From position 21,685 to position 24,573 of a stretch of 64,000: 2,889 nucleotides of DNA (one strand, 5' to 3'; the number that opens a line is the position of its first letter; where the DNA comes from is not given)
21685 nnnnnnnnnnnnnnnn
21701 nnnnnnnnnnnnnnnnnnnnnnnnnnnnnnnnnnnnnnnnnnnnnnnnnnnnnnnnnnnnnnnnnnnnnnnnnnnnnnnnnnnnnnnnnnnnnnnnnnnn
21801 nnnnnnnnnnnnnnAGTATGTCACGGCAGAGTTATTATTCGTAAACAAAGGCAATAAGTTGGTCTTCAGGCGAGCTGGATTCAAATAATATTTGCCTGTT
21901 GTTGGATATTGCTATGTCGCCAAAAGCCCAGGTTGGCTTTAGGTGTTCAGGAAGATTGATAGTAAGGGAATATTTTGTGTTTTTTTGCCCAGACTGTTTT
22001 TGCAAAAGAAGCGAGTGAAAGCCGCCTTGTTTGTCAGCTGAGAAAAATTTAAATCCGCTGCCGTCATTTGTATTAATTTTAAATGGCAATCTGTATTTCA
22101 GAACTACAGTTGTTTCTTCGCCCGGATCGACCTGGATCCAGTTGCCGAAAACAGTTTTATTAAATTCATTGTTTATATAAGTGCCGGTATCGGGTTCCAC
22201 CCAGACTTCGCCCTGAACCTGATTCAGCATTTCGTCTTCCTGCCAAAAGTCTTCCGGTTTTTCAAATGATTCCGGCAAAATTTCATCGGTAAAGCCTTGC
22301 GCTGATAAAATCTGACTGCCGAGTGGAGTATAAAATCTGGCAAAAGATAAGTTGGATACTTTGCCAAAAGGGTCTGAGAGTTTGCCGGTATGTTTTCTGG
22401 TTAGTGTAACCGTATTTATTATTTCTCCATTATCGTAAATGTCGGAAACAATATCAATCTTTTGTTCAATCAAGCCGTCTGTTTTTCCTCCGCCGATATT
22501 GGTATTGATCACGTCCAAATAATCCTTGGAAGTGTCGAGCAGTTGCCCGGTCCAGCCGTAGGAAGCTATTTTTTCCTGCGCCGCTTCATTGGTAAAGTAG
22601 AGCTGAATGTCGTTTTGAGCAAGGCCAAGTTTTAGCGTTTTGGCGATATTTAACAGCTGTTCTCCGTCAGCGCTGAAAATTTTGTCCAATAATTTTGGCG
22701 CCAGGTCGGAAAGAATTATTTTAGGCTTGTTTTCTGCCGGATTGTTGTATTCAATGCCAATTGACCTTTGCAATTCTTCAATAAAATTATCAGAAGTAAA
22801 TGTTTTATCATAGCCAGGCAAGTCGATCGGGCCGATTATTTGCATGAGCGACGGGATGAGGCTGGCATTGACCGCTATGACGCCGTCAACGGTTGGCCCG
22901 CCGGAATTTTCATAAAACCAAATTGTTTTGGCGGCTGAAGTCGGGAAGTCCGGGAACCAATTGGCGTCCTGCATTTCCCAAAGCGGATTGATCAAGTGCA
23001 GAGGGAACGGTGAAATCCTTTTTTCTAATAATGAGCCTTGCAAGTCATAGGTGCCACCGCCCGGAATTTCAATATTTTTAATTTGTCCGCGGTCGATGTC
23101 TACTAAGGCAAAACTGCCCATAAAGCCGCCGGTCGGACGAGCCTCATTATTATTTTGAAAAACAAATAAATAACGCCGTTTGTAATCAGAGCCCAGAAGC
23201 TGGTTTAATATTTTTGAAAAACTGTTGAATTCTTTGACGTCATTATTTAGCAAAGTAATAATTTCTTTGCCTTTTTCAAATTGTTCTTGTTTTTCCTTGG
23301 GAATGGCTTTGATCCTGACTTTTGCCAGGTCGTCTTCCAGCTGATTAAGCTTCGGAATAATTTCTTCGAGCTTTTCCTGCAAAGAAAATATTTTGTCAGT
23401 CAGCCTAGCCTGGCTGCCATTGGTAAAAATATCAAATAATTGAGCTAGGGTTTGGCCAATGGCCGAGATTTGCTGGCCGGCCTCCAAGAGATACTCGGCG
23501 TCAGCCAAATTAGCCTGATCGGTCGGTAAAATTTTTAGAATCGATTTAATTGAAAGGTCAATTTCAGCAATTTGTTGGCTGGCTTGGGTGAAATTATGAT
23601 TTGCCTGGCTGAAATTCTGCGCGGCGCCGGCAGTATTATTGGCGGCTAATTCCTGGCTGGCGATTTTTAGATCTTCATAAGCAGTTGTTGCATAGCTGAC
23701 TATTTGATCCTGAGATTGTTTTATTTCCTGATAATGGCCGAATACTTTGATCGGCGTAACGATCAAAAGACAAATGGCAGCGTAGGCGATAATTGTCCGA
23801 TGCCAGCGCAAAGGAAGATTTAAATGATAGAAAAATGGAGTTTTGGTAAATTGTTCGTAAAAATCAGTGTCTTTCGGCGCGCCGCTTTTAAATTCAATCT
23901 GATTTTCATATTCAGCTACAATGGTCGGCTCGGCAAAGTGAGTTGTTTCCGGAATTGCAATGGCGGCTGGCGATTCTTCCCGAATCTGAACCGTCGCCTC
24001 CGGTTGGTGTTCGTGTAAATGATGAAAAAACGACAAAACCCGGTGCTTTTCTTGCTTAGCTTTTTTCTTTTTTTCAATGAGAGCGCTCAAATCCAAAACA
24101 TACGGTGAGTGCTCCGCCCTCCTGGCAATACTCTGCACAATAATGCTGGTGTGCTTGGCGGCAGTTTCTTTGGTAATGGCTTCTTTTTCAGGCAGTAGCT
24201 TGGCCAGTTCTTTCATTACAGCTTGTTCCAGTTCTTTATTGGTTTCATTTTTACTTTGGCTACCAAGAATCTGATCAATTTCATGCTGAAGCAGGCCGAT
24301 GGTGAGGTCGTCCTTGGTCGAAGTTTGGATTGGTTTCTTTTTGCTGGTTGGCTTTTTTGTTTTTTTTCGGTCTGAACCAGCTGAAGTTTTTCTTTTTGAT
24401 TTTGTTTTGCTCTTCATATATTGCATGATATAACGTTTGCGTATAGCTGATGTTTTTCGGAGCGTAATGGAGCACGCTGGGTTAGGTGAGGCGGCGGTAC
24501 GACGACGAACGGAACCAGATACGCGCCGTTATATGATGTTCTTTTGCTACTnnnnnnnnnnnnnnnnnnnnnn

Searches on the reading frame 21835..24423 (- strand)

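Call 85: search_protein_families(library=pfam, proteins=[window:21835-24423:-], max_evalue=0.1)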
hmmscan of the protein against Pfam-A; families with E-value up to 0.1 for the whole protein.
window:21835-24423:- (862 aa): 1 family
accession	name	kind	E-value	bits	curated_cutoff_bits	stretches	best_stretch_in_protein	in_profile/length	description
PF13196.11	DUF4012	-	2.4e-27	96.6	28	1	415-553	3-141/144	Protein of unknown function (DUF4012)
